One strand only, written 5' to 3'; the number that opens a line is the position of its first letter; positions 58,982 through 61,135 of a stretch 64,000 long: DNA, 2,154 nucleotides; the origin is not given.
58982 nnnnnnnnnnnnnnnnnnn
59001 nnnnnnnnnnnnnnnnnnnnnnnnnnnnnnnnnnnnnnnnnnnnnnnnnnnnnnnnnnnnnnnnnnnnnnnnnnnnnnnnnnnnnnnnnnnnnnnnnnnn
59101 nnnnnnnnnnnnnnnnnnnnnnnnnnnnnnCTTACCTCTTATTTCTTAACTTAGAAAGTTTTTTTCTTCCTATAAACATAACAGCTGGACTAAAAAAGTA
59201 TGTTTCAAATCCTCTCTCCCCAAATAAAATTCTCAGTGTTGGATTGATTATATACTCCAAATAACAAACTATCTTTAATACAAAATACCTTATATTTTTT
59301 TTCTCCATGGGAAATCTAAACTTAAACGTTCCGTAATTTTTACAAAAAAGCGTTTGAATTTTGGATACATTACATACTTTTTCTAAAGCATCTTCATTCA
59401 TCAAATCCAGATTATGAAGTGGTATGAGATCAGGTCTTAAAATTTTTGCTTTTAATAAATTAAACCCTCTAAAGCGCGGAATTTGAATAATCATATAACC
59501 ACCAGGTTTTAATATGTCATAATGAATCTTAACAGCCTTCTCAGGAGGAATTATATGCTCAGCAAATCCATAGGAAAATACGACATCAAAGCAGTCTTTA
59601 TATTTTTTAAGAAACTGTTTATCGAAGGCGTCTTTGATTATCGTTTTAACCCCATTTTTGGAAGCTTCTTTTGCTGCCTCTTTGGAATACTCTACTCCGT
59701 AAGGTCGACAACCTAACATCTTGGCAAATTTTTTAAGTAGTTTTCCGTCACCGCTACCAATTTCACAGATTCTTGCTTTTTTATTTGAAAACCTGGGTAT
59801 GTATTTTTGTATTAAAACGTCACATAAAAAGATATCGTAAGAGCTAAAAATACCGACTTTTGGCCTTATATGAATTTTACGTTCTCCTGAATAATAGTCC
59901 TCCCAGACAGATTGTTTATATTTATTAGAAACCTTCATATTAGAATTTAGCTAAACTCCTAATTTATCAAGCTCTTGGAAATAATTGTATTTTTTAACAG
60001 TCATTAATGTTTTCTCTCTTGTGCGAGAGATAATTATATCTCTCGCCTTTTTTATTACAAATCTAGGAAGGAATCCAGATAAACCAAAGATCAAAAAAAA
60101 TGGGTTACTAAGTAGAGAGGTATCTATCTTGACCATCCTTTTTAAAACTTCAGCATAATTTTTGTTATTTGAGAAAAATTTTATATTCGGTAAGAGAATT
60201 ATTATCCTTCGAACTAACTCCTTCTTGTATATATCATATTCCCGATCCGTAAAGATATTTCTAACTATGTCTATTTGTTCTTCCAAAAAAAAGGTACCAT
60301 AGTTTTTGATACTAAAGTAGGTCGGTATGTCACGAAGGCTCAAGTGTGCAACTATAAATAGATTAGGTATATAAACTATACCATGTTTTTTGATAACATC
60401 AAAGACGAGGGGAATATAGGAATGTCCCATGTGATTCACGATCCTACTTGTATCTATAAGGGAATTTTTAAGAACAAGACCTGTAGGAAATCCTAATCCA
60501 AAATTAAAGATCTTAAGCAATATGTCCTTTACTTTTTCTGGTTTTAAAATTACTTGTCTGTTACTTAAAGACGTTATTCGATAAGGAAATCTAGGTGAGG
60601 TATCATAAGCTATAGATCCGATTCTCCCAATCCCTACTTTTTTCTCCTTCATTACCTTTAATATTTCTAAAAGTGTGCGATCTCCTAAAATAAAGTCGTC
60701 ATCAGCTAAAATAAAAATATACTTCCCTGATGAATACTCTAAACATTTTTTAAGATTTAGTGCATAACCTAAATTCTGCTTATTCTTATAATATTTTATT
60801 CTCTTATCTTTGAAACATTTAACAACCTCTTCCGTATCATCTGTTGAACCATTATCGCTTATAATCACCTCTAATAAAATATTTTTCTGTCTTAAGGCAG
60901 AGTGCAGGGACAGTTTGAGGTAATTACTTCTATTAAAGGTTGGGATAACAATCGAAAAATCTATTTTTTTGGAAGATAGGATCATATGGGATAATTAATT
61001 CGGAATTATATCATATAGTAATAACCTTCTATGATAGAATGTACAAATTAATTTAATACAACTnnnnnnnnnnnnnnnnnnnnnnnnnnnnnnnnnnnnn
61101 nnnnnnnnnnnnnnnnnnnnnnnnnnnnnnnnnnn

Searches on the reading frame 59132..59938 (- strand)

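Call 44: search_protein_families(library=pfam, proteins=[window:59132-59938:-], max_evalue=0.0001)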
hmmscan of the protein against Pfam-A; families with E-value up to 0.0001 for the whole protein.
window:59132-59938:- (268 aa): 6 families
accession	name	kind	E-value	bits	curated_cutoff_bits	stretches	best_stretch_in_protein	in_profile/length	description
PF13489.12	Methyltransf_23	-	9.6e-16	58.4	27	1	43-155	9-120/164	Methyltransferase domain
PF08241.18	Methyltransf_11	-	2.6e-12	47.6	21.2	1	59-151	2-95/95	Methyltransferase domain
PF13847.12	Methyltransf_31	-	4.6e-11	43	27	1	52-155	2-113/145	Methyltransferase domain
PF13649.12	Methyltransf_25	-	1.3e-09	39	27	1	57-147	1-97/97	Methyltransferase domain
PF08242.18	Methyltransf_12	-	3.5e-08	34.5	30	1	59-148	2-97/98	Methyltransferase domain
PF07021.18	MetW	-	3e-07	30.7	21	1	46-167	6-122/193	Methionine biosynthesis protein MetW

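Call 57: search_protein_families(library=ncbifam, proteins=[window:59132-59938:-], max_evalue=0.001)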
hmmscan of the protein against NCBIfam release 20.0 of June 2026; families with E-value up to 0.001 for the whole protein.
window:59132-59938:- (268 aa): 6 families
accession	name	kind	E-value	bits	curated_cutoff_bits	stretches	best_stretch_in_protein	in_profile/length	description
TIGR02081.1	metW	equivalog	1.9e-08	34.1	189.5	1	46-168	6-123/194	methionine biosynthesis protein MetW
NF045667.1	MTase_DVU1556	equivalog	2e-06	27.4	155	1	52-151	21-119/213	DVU_1556 family methyltransferase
TIGR01983.1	UbiG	equivalog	2.9e-06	26.8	102.95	1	53-151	49-151/228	bifunctional 2-polyprenyl-6-hydroxyphenol methylase/3-demethylubiquinol 3-O-methyltransferase UbiG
NF041537.1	ArsM_AhpD_UU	exception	0.00018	20.4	510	1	56-151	79-180/345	arsenite methyltransferase/AhpD domain selenoprotein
NF053839.1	CPFASynBruc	equivalog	0.00053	19.1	600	1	53-151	174-276/410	cyclopropane fatty acid synthase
NF008686.0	PRK11705.1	equivalog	0.0006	19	400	1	55-132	169-244/383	cyclopropane fatty acyl phospholipid synthase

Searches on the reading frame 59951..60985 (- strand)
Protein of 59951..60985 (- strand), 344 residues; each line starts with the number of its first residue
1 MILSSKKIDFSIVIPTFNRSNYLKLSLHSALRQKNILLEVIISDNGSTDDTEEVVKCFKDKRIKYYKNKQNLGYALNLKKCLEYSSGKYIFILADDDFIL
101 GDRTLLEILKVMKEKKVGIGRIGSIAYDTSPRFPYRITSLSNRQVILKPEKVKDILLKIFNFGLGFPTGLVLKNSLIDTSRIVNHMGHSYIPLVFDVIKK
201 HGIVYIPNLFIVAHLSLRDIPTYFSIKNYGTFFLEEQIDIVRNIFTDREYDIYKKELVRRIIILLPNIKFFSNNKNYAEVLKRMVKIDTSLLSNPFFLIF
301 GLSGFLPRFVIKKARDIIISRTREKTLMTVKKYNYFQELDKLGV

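Call 44: search_protein_families(library=pfam, proteins=[window:59951-60985:-], max_evalue=0.0001)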
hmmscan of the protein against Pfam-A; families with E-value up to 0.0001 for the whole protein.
window:59951-60985:- (344 aa): 3 families
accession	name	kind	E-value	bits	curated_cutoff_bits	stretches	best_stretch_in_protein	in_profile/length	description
PF00535.33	Glycos_transf_2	-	1.3e-27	97.3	23.3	1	11-136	1-129/168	Glycosyl transferase family 2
PF13641.12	Glyco_tranf_2_3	-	1.5e-09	38.6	27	1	10-119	3-118/230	Glycosyltransferase like family 2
PF10111.15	Glyco_tranf_2_2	-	9.3e-07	29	27.3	1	12-117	2-111/276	Glycosyltransferase like family 2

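Call 57: search_protein_families(library=ncbifam, proteins=[window:59951-60985:-], max_evalue=0.001)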
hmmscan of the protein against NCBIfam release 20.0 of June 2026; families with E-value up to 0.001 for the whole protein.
window:59951-60985:- (344 aa): 17 families
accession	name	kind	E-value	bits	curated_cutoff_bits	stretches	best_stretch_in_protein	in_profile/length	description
NF050050.1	ProtGlycPglI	equivalog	4.3e-16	59.1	500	1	10-114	4-110/306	GalNAc(5)-diNAcBac-PP-undecaprenol beta-1,3-glucosyltransferase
NF047683.1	TeichurnBiosyTuaG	equivalog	5.1e-14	52.5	400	1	6-117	4-116/252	teichuronic acid biosynthesis protein TuaG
TIGR04440.1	glyco_TIGR04440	domain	3.6e-13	49.7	70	1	10-114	2-108/215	TIGR00180 family glycosyltransferase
NF053739.1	GlytfEpsEBac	equivalog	6.6e-12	45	450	1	11-147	4-143/265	glycosyltransferase EpsE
TIGR03937.1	PgaC_IcaA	equivalog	1.3e-11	44.1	422.3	1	10-115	47-153/407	poly-beta-1,6-N-acetyl-D-glucosamine synthase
NF041875.1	EPS_EpsD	equivalog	3.3e-11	43.2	370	1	11-124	2-118/325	exopolysaccharide biosynthesis glycosyltransferase EpsD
NF038302.1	EPS_HpsE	equivalog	4.5e-11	42.3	300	1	8-98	1-98/307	hormogonium polysaccharide biosynthesis glycosyltransferase HpsE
NF007482.0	PRK10073.1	equivalog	4.6e-11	42.3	423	1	5-100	3-99/334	glycosyltransferase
TIGR04283.1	glyco_like_mftF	equivalog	1.2e-09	38.1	182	1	11-119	2-104/221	TIGR04283 family arsenosugar biosynthesis glycosyltransferase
NF007453.0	PRK10018.1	equivalog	6.9e-09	35.7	382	1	10-103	8-103/280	colanic acid biosynthesis glycosyltransferase WcaA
TIGR04017.1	WcaA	equivalog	8.9e-09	35.3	495.75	1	10-103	7-102/279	colanic acid biosynthesis glycosyltransferase WcaA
NF050113.1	gal_furan_GlfT1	equivalog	8.7e-08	31.8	330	1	13-115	4-107/290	galactofuranosyltransferase GlfT1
NF038299.1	EPS_HpsN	equivalog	1.6e-05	24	425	1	10-118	3-113/317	hormogonium polysaccharide biosynthesis glycosyltransferase HpsN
NF045692.1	OglycostaseCruG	equivalog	3e-05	23.1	600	1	10-65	43-100/386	2'-O-glycosyltransferase CruG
NF047588.1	GlcsyltransPgfSStrep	equivalog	5.5e-05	22.5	500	1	10-98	3-96/308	glycosyltransferase PgfS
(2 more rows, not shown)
